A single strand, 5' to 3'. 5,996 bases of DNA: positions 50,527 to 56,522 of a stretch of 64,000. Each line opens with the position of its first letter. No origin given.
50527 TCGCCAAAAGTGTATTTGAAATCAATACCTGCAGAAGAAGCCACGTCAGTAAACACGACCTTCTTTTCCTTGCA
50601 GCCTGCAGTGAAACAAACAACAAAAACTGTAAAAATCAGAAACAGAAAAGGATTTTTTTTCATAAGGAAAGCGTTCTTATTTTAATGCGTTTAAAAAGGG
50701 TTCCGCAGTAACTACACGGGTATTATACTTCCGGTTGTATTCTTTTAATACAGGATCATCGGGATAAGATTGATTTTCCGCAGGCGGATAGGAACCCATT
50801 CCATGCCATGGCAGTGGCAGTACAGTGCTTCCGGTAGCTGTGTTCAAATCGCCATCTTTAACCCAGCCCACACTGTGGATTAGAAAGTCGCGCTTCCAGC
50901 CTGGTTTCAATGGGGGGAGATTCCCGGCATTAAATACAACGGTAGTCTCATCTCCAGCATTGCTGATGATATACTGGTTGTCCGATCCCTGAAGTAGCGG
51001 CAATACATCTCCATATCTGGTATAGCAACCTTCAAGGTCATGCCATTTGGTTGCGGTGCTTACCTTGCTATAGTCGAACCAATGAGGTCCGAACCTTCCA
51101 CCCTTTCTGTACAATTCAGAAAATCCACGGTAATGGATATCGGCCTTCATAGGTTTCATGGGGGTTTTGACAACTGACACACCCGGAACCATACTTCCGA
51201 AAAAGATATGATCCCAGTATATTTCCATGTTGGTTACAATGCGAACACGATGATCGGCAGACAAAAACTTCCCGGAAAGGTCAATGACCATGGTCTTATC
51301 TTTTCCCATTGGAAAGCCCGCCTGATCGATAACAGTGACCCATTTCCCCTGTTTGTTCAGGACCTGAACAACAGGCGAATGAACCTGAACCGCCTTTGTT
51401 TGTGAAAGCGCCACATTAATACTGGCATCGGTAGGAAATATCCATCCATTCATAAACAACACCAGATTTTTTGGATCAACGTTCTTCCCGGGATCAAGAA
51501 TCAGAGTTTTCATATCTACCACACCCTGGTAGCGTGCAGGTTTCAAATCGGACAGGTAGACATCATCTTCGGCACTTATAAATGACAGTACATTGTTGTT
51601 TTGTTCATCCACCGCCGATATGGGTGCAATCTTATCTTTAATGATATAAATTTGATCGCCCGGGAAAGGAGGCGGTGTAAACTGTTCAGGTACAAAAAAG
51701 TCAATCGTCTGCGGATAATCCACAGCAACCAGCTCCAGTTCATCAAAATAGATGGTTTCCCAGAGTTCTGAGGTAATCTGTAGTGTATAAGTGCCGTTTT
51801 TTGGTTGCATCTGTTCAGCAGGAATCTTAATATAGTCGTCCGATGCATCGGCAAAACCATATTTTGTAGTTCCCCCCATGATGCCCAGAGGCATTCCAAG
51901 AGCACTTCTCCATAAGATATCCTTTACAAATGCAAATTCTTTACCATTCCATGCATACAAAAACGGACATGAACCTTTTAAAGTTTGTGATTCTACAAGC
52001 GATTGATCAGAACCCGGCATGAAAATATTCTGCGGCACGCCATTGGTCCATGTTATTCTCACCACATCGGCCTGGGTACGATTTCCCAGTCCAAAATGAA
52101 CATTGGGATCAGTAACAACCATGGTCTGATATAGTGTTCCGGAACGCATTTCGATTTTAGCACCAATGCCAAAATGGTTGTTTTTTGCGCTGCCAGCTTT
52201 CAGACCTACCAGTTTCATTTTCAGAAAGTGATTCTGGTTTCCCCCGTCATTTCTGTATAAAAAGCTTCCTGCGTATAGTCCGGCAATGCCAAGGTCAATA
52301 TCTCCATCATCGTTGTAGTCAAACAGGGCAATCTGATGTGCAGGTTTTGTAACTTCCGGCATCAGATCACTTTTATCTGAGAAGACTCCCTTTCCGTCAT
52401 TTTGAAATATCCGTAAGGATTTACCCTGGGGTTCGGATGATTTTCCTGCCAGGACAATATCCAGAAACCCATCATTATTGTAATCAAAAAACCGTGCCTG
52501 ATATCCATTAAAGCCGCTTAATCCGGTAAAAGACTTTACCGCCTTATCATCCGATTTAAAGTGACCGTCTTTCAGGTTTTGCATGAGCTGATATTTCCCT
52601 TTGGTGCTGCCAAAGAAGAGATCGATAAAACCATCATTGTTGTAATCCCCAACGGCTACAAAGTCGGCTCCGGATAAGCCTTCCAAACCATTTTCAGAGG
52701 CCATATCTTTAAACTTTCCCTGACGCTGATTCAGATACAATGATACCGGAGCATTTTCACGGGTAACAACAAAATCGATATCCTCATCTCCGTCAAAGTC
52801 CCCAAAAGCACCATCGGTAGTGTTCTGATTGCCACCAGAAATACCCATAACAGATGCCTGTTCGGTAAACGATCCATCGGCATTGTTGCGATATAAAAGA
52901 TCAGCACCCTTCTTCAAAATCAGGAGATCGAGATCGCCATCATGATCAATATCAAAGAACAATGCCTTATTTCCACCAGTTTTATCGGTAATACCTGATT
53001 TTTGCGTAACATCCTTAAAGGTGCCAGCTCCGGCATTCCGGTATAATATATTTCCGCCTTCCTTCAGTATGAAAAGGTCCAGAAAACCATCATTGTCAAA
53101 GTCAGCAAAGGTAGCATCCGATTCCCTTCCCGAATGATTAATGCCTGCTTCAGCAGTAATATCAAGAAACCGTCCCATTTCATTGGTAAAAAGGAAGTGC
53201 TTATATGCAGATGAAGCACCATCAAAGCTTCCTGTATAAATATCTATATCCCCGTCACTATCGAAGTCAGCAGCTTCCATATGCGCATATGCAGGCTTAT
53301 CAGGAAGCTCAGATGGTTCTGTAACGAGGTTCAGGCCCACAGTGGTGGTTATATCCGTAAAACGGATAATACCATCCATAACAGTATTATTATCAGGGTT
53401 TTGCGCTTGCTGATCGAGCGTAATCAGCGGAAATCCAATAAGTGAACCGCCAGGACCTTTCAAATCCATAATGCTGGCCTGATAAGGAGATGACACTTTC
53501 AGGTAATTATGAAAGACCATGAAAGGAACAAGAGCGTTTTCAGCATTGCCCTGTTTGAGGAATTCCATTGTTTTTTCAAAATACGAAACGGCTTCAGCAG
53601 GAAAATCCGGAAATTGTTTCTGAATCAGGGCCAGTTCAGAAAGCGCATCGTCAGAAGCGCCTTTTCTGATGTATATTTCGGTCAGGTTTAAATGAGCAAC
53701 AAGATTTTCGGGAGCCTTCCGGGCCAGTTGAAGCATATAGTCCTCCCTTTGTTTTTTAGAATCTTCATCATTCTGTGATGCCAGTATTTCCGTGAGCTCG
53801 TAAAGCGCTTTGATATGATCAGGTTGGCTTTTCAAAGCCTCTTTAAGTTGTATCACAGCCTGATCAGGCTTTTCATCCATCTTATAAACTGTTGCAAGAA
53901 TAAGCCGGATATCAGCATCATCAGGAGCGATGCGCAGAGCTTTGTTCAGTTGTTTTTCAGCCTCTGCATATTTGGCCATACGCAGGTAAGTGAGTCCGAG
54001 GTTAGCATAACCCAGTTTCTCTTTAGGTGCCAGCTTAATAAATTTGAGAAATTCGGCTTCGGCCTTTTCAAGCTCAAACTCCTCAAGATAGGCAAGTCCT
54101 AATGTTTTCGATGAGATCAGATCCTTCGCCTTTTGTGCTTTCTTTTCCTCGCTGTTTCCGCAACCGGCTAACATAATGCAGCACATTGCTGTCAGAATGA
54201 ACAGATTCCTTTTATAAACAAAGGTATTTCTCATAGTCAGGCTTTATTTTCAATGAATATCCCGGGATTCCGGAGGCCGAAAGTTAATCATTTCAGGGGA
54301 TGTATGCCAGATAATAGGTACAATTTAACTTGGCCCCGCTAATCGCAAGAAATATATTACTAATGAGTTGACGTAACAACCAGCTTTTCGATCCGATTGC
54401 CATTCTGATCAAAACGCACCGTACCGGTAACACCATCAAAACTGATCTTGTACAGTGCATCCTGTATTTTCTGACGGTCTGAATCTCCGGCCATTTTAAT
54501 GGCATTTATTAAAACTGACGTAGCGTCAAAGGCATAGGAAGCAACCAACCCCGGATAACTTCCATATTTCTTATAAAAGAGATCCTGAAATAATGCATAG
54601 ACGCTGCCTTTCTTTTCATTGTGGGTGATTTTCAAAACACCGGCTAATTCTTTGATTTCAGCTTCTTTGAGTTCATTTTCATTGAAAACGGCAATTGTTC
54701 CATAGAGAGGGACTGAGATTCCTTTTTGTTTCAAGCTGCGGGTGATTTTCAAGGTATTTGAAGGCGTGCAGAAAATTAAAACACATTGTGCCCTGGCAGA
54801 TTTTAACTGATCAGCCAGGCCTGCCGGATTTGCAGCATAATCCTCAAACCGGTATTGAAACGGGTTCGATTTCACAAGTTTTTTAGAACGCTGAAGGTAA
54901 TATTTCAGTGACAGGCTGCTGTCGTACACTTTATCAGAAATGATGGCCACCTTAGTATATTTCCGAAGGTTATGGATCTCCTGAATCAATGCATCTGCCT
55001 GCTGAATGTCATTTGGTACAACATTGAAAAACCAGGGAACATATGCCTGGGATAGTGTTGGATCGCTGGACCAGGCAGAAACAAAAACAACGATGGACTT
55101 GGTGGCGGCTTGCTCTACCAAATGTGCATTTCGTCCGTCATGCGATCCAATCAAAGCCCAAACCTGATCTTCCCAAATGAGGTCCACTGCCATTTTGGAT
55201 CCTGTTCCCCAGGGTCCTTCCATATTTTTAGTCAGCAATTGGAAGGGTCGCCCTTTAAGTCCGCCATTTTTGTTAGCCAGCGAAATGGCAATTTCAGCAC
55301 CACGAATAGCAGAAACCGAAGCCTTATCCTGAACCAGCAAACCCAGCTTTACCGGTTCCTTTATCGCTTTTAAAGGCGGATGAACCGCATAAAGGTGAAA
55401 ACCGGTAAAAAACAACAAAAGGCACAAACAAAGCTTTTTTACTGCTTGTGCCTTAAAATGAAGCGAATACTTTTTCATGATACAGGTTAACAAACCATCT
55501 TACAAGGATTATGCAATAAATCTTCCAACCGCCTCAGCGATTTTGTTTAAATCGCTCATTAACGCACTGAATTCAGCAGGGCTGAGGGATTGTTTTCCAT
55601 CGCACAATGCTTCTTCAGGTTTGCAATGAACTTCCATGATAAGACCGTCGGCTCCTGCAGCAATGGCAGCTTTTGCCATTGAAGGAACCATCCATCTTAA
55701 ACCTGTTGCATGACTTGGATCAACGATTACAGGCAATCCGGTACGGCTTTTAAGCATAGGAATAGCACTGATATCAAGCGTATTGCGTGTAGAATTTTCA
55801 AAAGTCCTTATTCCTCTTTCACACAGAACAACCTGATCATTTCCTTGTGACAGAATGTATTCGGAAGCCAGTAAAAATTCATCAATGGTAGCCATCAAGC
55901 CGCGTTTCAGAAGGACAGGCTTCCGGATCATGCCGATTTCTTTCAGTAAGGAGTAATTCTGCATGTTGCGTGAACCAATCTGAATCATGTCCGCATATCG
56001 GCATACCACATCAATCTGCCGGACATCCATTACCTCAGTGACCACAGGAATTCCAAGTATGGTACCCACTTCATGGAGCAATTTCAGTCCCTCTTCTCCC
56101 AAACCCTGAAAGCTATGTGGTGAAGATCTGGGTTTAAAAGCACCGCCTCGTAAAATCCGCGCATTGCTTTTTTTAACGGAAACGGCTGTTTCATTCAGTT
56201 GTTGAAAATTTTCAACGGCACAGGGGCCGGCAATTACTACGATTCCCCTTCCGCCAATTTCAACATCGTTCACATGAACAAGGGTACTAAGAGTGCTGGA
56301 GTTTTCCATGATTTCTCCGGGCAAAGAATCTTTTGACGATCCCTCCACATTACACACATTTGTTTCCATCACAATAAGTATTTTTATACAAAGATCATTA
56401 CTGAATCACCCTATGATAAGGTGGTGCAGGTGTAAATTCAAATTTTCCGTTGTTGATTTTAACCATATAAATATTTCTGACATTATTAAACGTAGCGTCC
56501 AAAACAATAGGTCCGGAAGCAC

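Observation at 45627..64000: An 18-kb, 13-gene co-directional cluster mixes exported propeller/heme/FG-GAP proteins with cytoplasmic biosynthetic enzymes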

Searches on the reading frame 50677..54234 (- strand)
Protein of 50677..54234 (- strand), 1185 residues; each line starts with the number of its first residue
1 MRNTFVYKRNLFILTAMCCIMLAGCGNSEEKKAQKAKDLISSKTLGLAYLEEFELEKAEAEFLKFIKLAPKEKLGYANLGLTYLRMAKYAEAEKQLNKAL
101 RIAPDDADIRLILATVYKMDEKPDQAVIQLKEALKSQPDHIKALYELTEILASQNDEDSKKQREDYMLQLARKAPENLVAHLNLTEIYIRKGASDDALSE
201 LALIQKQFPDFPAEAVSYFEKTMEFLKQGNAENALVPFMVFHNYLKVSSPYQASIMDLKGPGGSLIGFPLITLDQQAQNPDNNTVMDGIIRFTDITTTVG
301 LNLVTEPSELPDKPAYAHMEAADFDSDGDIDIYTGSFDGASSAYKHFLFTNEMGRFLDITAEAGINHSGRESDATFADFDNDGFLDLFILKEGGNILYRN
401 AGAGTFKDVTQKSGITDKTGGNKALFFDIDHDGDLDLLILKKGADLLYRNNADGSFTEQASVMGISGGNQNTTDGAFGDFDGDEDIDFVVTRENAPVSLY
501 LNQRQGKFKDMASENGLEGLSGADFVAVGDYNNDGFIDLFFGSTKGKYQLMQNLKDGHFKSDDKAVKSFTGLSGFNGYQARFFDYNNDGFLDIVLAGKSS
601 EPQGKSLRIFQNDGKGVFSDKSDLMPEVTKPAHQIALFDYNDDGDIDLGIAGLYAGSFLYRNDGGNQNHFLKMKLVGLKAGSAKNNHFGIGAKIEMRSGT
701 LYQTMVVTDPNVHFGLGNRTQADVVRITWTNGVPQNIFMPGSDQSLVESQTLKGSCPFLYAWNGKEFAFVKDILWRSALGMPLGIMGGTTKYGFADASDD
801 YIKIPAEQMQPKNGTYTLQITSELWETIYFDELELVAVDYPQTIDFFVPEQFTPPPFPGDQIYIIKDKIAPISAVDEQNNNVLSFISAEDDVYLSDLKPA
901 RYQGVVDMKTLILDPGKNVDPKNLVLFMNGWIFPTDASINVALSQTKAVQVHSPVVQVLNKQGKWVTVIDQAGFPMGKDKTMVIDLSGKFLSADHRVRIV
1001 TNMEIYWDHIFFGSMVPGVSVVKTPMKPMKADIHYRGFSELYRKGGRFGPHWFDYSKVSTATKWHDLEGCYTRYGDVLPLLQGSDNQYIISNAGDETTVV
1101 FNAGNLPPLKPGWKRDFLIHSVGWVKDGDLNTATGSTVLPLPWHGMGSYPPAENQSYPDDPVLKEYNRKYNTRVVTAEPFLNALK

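Call 3: search_protein_families(library=pfam, proteins=[window:50677-54234:-], max_evalue=0.01)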
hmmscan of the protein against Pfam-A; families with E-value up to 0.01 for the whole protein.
window:50677-54234:- (1185 aa): 19 families
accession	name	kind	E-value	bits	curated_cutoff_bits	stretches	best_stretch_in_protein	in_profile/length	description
PF13517.12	FG-GAP_3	-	4.7e-50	168.5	26.9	6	378-439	1-61/61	FG-GAP-like repeat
PF13431.12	TPR_17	-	1.4e-12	47.3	24.4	1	62-93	2-33/34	Tetratricopeptide repeat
PF14559.12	TPR_19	-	6.7e-12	46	25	1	170-212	17-59/68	Tetratricopeptide repeat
PF07719.23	TPR_2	-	3.6e-10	39.6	27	1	75-106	3-34/34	Tetratricopeptide repeat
PF13181.12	TPR_8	-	1.5e-08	34.5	25.7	1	76-106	4-34/34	Tetratricopeptide repeat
PF13428.12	TPR_14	-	1.9e-08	34.6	23.5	1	77-115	5-43/44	Tetratricopeptide repeat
PF13432.12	TPR_16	-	1.1e-07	32.6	32.7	1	79-139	3-63/65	Tetratricopeptide repeat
PF07593.17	UnbV_ASPIC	-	1.9e-07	31.3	23.4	1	689-746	1-67/68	ASPIC and UnbV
PF00515.34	TPR_1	-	2.3e-07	30.8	27.8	1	75-106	3-34/34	Tetratricopeptide repeat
PF13424.12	TPR_12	-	6.3e-07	29.9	30.1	1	78-136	8-74/77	Tetratricopeptide repeat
PF23914.1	TPR_CcmH_CycH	-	3.6e-06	27.3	42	1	116-209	59-152/158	Cytochrome c-type biogenesis protein H TPR domain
PF13414.12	TPR_11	-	6e-05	23.1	26.8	0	88-118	9-39/42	TPR repeat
PF01839.29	FG-GAP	-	0.00016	21.9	22.1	0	375-389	6-20/37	FG-GAP repeat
PF13174.12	TPR_6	-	0.00064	20.6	26.3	0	79-105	6-32/33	Tetratricopeptide repeat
PF13371.12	TPR_9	-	0.00084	19.7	35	1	47-114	3-70/73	Tetratricopeptide repeat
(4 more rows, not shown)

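Call 5: search_protein_families(library=ncbifam, proteins=[window:50677-54234:-], max_evalue=0.001)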
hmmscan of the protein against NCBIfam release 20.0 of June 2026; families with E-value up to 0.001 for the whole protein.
window:50677-54234:- (1185 aa): 11 families
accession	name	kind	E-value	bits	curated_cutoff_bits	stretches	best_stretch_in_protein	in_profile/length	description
TIGR02917.1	PEP_TPR_lipo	equivalog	1.2e-14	53.3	312.2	1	45-234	437-620/899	XrtA/PEP-CTERM system TPR-repeat protein PrsT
TIGR02521.1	type_IV_pilW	equivalog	3e-12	46.6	154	1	17-205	4-196/234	type IV pilus biogenesis/stability protein PilW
NF040959.1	MamA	equivalog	4.8e-12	45.7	200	1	41-156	73-188/204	magnetosome protein MamA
NF033762.1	social_mot_Tgl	equivalog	1.1e-06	28.2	225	1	19-238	13-227/252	social motility TPR repeat lipoprotein Tgl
NF033758.1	gliding_GltE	equivalog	2.3e-06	26.9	225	1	78-213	193-325/411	adventurous gliding motility TPR repeat lipoprotein GltE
TIGR03939.1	PGA_TPR_OMP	equivalog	1.1e-05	23.9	366.65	1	89-155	411-477/800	poly-beta-1,6 N-acetyl-D-glucosamine export porin PgaA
NF008756.0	PRK11788.1-4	equivalog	6.7e-05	22.1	474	0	152-228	187-264/389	lipopolysaccharide assembly protein LapB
NF052400.1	M48_BAM_BepA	equivalog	0.00013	20.9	570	1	30-164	298-432/483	beta-barrel assembly-enhancing protease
NF033920.0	C39_PA2778_fam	equivalog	0.00015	21.3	150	0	44-104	195-255/255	PA2778 family cysteine peptidase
NF008520.0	PRK11447.1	equivalog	0.0005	18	858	0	30-107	260-337/1157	cellulose synthase complex outer membrane protein BcsC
NF052415.1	T3SS_chap_SctY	equivalog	0.00061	20.3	70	1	79-139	12-72/106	type III secretion apparatus assembly chaperone SctY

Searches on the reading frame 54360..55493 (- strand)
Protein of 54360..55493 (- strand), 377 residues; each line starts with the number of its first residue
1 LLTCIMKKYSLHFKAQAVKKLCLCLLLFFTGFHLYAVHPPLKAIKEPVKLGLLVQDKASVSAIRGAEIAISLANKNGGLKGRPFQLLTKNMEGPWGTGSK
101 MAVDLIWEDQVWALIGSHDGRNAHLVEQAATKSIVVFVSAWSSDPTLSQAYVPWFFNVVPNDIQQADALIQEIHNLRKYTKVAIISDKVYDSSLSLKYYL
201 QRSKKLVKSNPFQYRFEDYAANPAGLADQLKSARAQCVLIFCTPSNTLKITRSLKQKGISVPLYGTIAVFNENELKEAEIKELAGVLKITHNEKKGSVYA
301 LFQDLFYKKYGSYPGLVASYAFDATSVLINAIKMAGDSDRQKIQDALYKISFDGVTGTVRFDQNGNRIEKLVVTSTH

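Call 3: search_protein_families(library=pfam, proteins=[window:54360-55493:-], max_evalue=0.01)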
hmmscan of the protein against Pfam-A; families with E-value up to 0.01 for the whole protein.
window:54360-55493:- (377 aa): 3 families
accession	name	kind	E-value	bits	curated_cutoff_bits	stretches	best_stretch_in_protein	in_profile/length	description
PF13458.12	Peripla_BP_6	-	8e-34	118.3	31.7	1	60-369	14-330/343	Periplasmic binding protein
PF01094.35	ANF_receptor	-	5.1e-25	88.7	25.4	1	66-373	6-347/353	Receptor family ligand binding region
PF13433.12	Peripla_BP_5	-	1.6e-09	37.8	27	2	61-118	19-76/363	Periplasmic binding protein domain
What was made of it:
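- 54360..55493 (-): g6: second exported type-1 binding protein. The likely start is the ATG at 55478. PF13458 118 bits (call 3).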

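Call 5: search_protein_families(library=ncbifam, proteins=[window:54360-55493:-], max_evalue=0.001)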
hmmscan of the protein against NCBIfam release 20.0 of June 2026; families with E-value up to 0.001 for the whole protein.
window:54360-55493:- (377 aa): 2 families
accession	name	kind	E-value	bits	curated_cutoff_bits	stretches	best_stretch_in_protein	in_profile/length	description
NF011933.0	PRK15404.1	subfamily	3.9e-09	36.1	477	1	63-366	47-349/370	high-affinity branched-chain amino acid ABC transporter substrate-binding protein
TIGR03407.1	urea_ABC_UrtA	exception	1.5e-07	30.7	492.75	1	65-373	23-335/361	urea ABC transporter substrate-binding protein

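Call 21: find_related_loci(query=A1, collection=genome_contigs, flank=10000)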
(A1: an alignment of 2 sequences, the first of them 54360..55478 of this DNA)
Query A1 (372 aa) in genome_contigs; peptide patterns used: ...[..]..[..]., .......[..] (x = any residue, [..] = any of these).
179 stretches matched a pattern; 112 encode a relative of the query (tblastn E <= 1e-3); the best 80 are kept; 80 distinct loci.
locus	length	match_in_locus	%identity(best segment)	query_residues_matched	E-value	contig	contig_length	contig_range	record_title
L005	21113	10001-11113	60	1-370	2e-151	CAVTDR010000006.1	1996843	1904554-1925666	MAG: uncultured Bacteroidetes bacterium isolate MFD00905.bin.1.42 genome assembly, contig: contig_335, whole genome shot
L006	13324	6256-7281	58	24-370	2e-132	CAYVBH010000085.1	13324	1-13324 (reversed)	MAG TPA_asm: uncultured Bacteroidales bacterium isolate SRP192927_co7_5 genome assembly, contig: NODE_9112_length_13324_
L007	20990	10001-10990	57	41-370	3e-128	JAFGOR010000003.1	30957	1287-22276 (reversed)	MAG: Bacteroidales bacterium isolate Zod_Metabat.64 k87_80633, whole genome shotgun sequence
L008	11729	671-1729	54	18-370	6e-127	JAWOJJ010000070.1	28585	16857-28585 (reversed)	MAG: Bacteroidales bacterium isolate CWP6-1.bin.98 k191_2074819, whole genome shotgun sequence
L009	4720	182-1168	53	41-369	1e-122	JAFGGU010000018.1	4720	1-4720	MAG: Bacteroidales bacterium isolate Zod_Metabat.1409 k87_2749148, whole genome shotgun sequence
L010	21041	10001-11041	51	23-368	6e-121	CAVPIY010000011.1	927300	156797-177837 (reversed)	MAG: uncultured Bacteroidales bacterium isolate MFD00032.bin.1.201 genome assembly, contig: contig_62041, whole genome s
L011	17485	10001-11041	53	22-368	1e-120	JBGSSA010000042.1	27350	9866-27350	MAG: Bacteroidales bacterium isolate JTS-AC371 k141_2793415, whole genome shotgun sequence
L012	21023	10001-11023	53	15-362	2e-119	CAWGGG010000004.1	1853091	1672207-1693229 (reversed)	MAG: uncultured Bacteroidales bacterium isolate MFD02979.bin.1.62 genome assembly, contig: contig_57538, whole genome sh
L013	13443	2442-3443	51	40-370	7e-116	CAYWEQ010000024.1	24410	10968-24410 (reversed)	MAG TPA_asm: uncultured Rikenellaceae bacterium isolate SRP080215_co1_37 genome assembly, contig: NODE_948_length_24410_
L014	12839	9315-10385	50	15-371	3e-114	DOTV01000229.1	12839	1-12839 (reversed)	MAG TPA_asm: Bacteroidales bacterium isolate UBA10805 contig_47775, whole genome shotgun sequence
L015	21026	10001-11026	50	15-362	3e-114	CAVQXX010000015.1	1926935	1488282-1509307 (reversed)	MAG: uncultured Bacteroidales bacterium isolate MFD04716.bin.2.165 genome assembly, contig: contig_9610, whole genome sh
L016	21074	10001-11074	50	11-368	4e-114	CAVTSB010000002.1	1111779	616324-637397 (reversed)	MAG: uncultured Bacteroidales bacterium isolate MFD00905.bin.1.144 genome assembly, contig: contig_16282, whole genome s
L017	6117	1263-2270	48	35-370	3e-113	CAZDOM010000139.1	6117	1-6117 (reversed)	MAG TPA_asm: uncultured Rikenellaceae bacterium isolate binchicken_co129_196 genome assembly, contig: NODE_44523_length_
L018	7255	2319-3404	48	8-363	4e-112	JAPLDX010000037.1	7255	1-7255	MAG: Bacteroidia bacterium isolate LacPavin_0920_SED3_MAG_41_20 LacPavin_0920_SED3_scaffold_183225, whole genome shotgun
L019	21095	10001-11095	48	8-369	2e-111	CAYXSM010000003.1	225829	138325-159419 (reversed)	MAG TPA_asm: uncultured Rikenellaceae bacterium isolate SRP241326_co1_357 genome assembly, contig: NODE_59_length_225829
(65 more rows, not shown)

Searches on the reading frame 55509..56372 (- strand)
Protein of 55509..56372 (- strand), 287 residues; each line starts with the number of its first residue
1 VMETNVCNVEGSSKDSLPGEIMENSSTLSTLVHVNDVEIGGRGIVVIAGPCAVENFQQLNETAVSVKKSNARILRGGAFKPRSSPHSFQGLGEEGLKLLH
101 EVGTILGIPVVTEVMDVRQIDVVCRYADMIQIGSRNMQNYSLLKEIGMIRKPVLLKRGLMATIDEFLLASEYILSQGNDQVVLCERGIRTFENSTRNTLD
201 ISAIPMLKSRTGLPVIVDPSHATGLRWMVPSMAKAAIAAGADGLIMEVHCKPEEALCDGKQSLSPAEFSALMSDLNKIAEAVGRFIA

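Call 3: search_protein_families(library=pfam, proteins=[window:55509-56372:-], max_evalue=0.01)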
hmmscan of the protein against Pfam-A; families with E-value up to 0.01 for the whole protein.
window:55509-56372:- (287 aa): 2 families
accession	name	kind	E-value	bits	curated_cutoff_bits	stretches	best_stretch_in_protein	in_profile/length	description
PF00793.26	DAHP_synth_1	-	8.7e-79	264.6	25.5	1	36-277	9-263/270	DAHP synthetase I family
PF03102.20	NeuB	-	9e-13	48.7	22.1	1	90-284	52-238/241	NeuB family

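Call 5: search_protein_families(library=ncbifam, proteins=[window:55509-56372:-], max_evalue=0.001)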
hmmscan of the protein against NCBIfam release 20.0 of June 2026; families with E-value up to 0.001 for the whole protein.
window:55509-56372:- (287 aa): 10 families
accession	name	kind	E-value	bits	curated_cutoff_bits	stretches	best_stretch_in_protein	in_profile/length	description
NF006421.0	PRK08673.1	subfamily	4.1e-128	427.3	335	1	26-284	77-335/338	3-deoxy-7-phosphoheptulonate synthase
TIGR01361.1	DAHP_synth_Bsub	equivalog_domain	7.3e-113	376.2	267.75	1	29-277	11-259/260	3-deoxy-7-phosphoheptulonate synthase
NF009239.0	PRK12595.1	equivalog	9.4e-104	347.2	279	1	27-281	102-356/360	bifunctional 3-deoxy-7-phosphoheptulonate synthase/chorismate mutase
NF009933.0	PRK13396.1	subfamily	9e-100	334.1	486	1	37-285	94-344/352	3-deoxy-7-phosphoheptulonate synthase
NF041229.1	BagF_FevY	exception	1.6e-89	300.5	700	1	24-271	71-318/340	phospho-2-dehydro-3-deoxyheptonate aldolase BagF/FevY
NF003543.0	PRK05198.1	equivalog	1.2e-36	126.2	242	1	33-282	6-271/273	3-deoxy-8-phosphooctulonate synthase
TIGR01362.1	KDO8P_synth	equivalog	2e-35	122.2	314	1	44-281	3-255/258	3-deoxy-8-phosphooctulonate synthase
NF009109.0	PRK12457.1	equivalog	6.9e-26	91.1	457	1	82-285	61-275/281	3-deoxy-8-phosphooctulonate synthase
TIGR03586.1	PseI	equivalog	2.8e-08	33.3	340.25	1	112-284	95-259/327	pseudaminic acid synthase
TIGR03569.1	NeuB_NnaB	equivalog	2.5e-07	30.1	399.65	1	104-284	86-260/329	N-acetylneuraminate synthase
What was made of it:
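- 55509..56372 (-): g7: DAHP synthase type I-beta, catalytic domain only with no regulatory domain; cytoplasmic. NF006421 427 bits (cut-off 335) and TIGR01361 376 bits (cut-off 268) (call 5).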
